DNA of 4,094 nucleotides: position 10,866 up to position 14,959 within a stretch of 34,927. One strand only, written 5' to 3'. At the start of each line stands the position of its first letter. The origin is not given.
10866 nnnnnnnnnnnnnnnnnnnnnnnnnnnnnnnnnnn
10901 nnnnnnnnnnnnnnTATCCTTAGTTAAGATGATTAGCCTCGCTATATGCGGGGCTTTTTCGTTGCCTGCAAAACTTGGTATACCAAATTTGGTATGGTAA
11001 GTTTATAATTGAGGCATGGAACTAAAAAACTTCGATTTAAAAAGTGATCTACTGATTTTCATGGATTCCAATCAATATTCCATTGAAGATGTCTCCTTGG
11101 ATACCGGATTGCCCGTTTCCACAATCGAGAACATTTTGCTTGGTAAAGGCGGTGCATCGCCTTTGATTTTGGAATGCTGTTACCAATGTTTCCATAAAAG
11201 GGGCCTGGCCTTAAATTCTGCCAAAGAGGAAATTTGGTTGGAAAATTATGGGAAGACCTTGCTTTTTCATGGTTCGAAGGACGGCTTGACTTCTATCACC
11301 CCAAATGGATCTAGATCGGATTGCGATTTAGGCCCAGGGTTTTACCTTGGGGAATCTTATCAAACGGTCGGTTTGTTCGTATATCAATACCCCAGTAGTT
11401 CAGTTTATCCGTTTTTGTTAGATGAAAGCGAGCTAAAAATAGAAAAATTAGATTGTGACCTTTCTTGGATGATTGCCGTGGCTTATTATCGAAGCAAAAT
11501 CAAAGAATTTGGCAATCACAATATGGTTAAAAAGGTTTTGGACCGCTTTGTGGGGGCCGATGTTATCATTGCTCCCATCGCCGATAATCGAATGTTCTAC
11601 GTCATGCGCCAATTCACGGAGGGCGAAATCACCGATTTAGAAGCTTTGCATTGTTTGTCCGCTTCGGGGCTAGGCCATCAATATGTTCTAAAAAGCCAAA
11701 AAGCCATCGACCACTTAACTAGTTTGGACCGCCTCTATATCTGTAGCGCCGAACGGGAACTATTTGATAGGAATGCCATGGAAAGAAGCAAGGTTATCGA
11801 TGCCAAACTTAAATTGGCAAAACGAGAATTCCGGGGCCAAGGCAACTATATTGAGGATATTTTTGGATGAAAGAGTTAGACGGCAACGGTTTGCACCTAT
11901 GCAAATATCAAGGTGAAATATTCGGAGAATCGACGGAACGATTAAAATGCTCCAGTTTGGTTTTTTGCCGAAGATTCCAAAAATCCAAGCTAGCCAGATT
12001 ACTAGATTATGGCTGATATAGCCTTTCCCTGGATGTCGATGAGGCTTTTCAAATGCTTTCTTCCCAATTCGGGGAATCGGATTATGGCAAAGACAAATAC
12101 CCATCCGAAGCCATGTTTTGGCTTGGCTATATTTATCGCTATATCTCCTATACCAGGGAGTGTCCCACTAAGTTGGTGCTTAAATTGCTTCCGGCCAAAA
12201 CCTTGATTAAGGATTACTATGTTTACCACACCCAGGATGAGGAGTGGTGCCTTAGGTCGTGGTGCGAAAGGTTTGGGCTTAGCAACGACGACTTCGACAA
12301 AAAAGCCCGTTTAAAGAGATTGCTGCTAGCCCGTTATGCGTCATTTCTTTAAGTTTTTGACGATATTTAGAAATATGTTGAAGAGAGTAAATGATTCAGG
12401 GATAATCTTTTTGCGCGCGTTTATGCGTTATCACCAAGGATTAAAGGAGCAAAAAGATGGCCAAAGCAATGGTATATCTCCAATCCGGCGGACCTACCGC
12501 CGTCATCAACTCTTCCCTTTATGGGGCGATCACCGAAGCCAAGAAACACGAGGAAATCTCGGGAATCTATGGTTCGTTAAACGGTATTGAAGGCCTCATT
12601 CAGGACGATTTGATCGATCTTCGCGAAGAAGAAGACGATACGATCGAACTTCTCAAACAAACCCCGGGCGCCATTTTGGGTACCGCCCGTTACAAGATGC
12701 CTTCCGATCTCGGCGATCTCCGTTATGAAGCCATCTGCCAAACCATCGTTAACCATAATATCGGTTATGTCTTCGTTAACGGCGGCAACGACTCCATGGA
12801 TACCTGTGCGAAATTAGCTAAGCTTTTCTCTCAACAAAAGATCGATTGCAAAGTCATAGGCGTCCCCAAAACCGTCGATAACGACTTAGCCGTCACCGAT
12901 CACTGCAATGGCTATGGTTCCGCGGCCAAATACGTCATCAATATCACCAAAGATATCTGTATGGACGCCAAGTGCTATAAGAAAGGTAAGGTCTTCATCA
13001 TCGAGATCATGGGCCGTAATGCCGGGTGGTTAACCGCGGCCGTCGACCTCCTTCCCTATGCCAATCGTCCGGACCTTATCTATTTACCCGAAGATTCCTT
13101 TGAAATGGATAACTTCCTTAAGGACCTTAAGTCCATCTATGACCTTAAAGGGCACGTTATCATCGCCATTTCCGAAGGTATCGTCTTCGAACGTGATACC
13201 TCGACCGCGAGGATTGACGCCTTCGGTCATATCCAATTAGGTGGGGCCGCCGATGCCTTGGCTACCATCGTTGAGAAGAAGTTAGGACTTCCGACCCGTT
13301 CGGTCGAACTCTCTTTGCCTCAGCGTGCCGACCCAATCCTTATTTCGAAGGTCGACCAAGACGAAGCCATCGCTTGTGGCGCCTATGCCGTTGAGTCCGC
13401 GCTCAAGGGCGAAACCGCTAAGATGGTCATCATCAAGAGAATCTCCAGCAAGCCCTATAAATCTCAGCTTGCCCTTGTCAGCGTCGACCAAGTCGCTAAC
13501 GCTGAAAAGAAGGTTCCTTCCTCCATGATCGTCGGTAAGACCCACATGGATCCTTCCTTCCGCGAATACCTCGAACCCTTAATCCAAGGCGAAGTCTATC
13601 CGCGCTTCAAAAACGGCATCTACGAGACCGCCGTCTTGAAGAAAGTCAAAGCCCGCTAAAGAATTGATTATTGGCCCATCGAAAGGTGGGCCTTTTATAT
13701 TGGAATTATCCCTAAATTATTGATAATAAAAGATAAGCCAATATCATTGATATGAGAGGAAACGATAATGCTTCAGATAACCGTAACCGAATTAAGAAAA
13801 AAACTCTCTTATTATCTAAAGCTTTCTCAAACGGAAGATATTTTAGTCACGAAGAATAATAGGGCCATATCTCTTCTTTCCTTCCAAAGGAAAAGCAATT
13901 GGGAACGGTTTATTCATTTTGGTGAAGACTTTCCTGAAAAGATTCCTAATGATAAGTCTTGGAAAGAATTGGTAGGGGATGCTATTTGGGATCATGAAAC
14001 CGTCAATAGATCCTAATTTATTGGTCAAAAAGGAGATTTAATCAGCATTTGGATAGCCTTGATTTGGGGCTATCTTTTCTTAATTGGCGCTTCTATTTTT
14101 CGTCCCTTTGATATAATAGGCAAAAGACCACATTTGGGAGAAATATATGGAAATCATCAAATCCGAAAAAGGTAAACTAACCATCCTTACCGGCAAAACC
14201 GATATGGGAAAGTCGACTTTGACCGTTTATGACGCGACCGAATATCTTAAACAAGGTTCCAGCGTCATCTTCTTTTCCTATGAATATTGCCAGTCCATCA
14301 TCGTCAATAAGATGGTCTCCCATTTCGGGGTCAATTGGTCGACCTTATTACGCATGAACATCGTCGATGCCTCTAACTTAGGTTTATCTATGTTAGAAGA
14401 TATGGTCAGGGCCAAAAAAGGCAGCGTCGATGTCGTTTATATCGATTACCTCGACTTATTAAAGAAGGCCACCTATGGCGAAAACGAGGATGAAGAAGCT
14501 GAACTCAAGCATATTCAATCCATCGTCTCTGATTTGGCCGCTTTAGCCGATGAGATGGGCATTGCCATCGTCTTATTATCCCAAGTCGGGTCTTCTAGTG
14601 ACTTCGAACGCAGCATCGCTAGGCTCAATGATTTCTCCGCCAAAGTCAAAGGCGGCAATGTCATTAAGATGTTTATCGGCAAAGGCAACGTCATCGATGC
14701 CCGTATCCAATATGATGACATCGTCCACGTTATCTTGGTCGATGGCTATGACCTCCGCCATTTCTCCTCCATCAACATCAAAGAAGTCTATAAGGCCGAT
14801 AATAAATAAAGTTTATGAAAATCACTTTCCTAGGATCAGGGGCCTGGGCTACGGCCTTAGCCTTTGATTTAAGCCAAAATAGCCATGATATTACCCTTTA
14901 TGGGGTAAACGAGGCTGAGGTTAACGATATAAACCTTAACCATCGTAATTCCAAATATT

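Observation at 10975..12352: Second DUF3990-like module with the HTH domain relocated onto the DUF3990 protein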

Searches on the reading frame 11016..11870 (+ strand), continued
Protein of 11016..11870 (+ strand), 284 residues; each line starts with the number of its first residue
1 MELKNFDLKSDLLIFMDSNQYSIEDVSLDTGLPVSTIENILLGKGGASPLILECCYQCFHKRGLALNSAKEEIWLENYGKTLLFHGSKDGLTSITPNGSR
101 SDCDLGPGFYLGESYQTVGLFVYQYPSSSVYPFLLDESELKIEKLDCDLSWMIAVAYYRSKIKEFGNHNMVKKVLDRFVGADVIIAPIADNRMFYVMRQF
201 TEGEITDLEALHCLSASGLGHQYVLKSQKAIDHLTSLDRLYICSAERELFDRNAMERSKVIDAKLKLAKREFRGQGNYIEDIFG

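Call 76: search_protein_families(library=pfam, alignment_id=A9, max_evalue=0.00001)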
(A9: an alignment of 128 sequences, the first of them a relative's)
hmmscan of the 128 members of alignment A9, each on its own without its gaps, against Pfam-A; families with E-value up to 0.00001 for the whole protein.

A. member 1, L004:3098-3895:+ (266 aa): 3 families
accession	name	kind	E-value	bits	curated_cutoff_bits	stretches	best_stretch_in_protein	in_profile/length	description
PF10609.15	ParA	-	2.3e-87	292.9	27.1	1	29-252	2-225/246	NUBPL iron-transfer P-loop NTPase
PF01656.29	CbiA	-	1.6e-09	38.2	25.4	1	33-174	1-54/125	CobQ/CobB/MinD/ParA nucleotide binding domain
PF13614.12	AAA_31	-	7.7e-06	26.4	27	0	31-69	2-40/177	AAA domain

B. families by the number of members that match (of 128 scanned): 157 families (the first 25 are shown)
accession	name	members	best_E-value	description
PF13635.12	DUF4143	4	1.6e-25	Domain of unknown function (DUF4143)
PF01266.30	DAO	3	9e-67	FAD dependent oxidoreductase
PF00572.24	Ribosomal_L13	3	1.1e-50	Ribosomal protein L13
PF07992.20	Pyr_redox_2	3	2.6e-50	Pyridine nucleotide-disulphide oxidoreductase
PF13847.12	Methyltransf_31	3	4e-17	Methyltransferase domain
PF03577.20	Peptidase_C69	2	1.8e-159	Peptidase family C69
PF00589.27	Phage_integrase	2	3.4e-38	Phage integrase family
PF01408.29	GFO_IDH_MocA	2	4.7e-26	Oxidoreductase family, NAD-binding Rossmann fold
PF00072.30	Response_reg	2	5.7e-25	Response regulator receiver domain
PF00561.26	Abhydrolase_1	2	7.6e-23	alpha/beta hydrolase fold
PF08241.18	Methyltransf_11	2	1.5e-22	Methyltransferase domain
PF13173.12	AAA_14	2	1.2e-21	AAA domain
PF04365.19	BrnT_toxin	2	1.3e-21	Ribonuclease toxin, BrnT, of type II toxin-antitoxin system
PF00890.30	FAD_binding_2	2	2.8e-20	FAD binding domain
PF12822.12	ECF_trnsprt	2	8.7e-20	ECF transporter, substrate-specific component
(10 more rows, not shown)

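Call 90: search_dna_similar(query=window:11016-11867:+, collection=phages, mode=protein, max_rows=12)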
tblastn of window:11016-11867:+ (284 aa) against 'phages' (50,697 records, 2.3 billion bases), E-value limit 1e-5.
No match.

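Call 91: search_dna_similar(query=window:11016-11867:+, collection=plasmids, mode=protein, max_rows=12)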
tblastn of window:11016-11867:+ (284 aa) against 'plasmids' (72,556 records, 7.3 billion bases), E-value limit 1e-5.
Records with a match: 2; places in all: 2; records where one place covers at least 80% of the query: 0.
Best place of each record, by identity: <60% 2.
By first word of the organism name: Treponema 1; Lactobacillus 1.
By predicted mobility (MOB-suite, as given by PLSDB): non-mobilizable 2.
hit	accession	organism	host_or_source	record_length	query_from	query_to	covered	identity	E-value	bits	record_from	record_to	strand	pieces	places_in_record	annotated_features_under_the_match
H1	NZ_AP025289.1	Treponema saccharophilum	-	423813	75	240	58%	28.4%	1e-6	57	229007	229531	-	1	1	DUF3990 domain-containing protein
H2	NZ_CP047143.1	Lactobacillus crispatus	Gallus gallus,Isolated and purified ...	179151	82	241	56%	28.9%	2e-11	71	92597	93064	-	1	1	DUF3990 domain-containing protein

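Call 93: fold_search(model_id=the predicted structure, library=viral)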
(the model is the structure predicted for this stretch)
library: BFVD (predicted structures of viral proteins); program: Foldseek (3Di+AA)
matches with E <= 10: 1128; with E <= 0.001: 5
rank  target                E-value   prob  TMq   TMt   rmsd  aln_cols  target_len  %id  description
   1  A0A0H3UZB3            1.1e-08  1.00  0.44  0.59   5.0       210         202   17  (no name in the UniProt tables at hand)
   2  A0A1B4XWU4            8.3e-05  1.00  0.29  0.43   8.4       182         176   14  P domain-containing [Tenacibaculum phage pT24]
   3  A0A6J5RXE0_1          1.2e-04  1.00  0.30  0.07  13.4       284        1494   13  Uncharacterized protein [uncultured Caudovirales phage]
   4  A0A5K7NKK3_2          1.5e-04  0.99  0.27  0.09  16.9       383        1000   14  (no name in the UniProt tables at hand)
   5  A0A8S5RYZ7            2.5e-04  1.00  0.29  0.49   9.5       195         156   15  Uncharacterized protein [Myoviridae sp. ctNQV2]
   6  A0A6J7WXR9            1.2e-03  0.99  0.31  0.17  10.6       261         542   10  Uncharacterized protein [uncultured Caudovirales phage]
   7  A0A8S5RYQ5            1.3e-03  0.93  0.22  0.31  12.7       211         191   12  PolyVal ADP-Ribosyltransferase [Myoviridae sp. ctNQV2]
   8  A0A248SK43            1.7e-03  0.99  0.31  0.21   8.6       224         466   10  (no name in the UniProt tables at hand)
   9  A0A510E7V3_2          2.4e-03  0.94  0.30  0.09  23.2       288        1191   15  (no name in the UniProt tables at hand)
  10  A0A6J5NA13            3.8e-03  0.75  0.26  0.24  24.4       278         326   12  Uncharacterized protein [uncultured Caudovirales phage]
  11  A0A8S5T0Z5            4.0e-03  0.92  0.21  0.11   8.5       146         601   13  PolyVal ADP-Ribosyltransferase [Myoviridae sp. ctWb16]
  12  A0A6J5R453            4.5e-03  0.77  0.25  0.19  20.7       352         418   12  ART-PolyVal-like domain-containing protein [uncultured Caudovirales phage]
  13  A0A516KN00            6.0e-03  0.90  0.21  0.27  20.7       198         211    7  Uncharacterized protein [Bacillus phage vB_BmeM-Goe8]
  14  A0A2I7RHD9            1.0e-02  0.84  0.27  0.15  15.3       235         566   10  (no name in the UniProt tables at hand)
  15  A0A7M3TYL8            1.4e-02  0.92  0.29  0.41   6.9       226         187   11  (no name in the UniProt tables at hand)
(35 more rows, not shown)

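Call 94: get_annotated_region(hit=H2, flank=2500)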
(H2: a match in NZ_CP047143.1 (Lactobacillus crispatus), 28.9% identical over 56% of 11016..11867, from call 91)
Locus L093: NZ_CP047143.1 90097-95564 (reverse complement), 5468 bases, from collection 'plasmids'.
description: Lactobacillus crispatus strain C25 plasmid unnamed, complete sequence
organism: Lactobacillus crispatus (NCBI taxid 47770)
taxonomy: Bacteria; Bacillota; Bacilli; Lactobacillales; Lactobacillaceae; Lactobacillus; Lactobacillus crispatus
host: -; source: Gallus gallus,Isolated and purified from a mixed microbial population.; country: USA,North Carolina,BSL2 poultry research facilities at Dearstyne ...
typing (MOB-suite, as given by PLSDB): non-mobilizable
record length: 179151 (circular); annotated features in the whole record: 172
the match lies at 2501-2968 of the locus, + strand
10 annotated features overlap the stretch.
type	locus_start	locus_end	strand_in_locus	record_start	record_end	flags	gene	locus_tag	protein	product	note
CDS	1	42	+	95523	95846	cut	-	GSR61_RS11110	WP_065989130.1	hypothetical protein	-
CDS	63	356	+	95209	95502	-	-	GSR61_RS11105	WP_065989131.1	hypothetical protein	-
CDS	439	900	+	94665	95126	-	-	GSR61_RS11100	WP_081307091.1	hypothetical protein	-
CDS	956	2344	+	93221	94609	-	-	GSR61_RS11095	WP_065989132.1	hypothetical protein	-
CDS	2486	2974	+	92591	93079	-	-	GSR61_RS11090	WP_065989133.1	DUF3990 domain-containing protein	-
CDS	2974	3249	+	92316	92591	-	-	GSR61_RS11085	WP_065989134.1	hypothetical protein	-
CDS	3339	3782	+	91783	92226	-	-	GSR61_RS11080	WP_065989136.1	hypothetical protein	-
CDS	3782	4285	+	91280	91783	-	-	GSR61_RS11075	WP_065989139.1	hypothetical protein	-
CDS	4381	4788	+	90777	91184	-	-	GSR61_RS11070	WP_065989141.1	hypothetical protein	-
CDS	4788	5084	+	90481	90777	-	-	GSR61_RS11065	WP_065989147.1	hypothetical protein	-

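Call 97: search_protein_families(library=ncbifam, proteins=[P0135, P0123, P0121, P0007], max_evalue=10)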
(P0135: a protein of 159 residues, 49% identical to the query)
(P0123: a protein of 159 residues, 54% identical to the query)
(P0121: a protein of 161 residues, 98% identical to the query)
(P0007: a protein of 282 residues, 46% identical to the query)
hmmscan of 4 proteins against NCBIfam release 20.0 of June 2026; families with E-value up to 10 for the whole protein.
P0135 (159 aa): 0 families

P0123 (159 aa): 0 families

P0121 (161 aa): 0 families

P0007 (282 aa): 0 families

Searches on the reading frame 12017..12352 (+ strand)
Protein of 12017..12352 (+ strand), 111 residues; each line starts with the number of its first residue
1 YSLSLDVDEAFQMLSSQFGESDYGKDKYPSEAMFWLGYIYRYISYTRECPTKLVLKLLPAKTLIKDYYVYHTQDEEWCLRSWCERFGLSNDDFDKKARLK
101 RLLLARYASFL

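Call 3: search_protein_families(library=pfam, proteins=[window:12017-12352:+], max_evalue=1)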
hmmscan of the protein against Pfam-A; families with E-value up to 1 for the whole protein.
window:12017-12352:+ (111 aa): 0 families

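Call 59: find_encoding_contigs(protein=window:12053-12352:+, flank=1500, max_places=6)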
Protein window:12053-12352:+ (99 aa): no gene with exactly this product is on record in the collection.

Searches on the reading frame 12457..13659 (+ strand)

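Call 49: search_protein_families(library=pfam, proteins=[window:12457-13659:+], max_evalue=0.001)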
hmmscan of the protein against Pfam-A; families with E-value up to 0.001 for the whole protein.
window:12457-13659:+ (400 aa): 1 family
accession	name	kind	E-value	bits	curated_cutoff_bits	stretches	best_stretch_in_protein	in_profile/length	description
PF00365.25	PFK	-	3.3e-55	187.8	30.9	1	6-278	3-271/277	Phosphofructokinase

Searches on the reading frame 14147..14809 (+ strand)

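Call 49: search_protein_families(library=pfam, proteins=[window:14147-14809:+], max_evalue=0.001)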
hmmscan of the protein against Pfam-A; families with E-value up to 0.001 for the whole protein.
window:14147-14809:+ (220 aa): 3 families
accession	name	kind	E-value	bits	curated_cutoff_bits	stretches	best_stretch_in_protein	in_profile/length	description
PF03796.21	DnaB_C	-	1.6e-15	57.6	27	2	69-149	103-180/255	DnaB-like helicase C terminal domain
PF13481.12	AAA_25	-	7.7e-08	32.6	27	0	83-149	134-192/195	AAA domain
PF00154.27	RecA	-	0.00027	20.9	27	1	8-120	51-159/262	recA bacterial DNA recombination protein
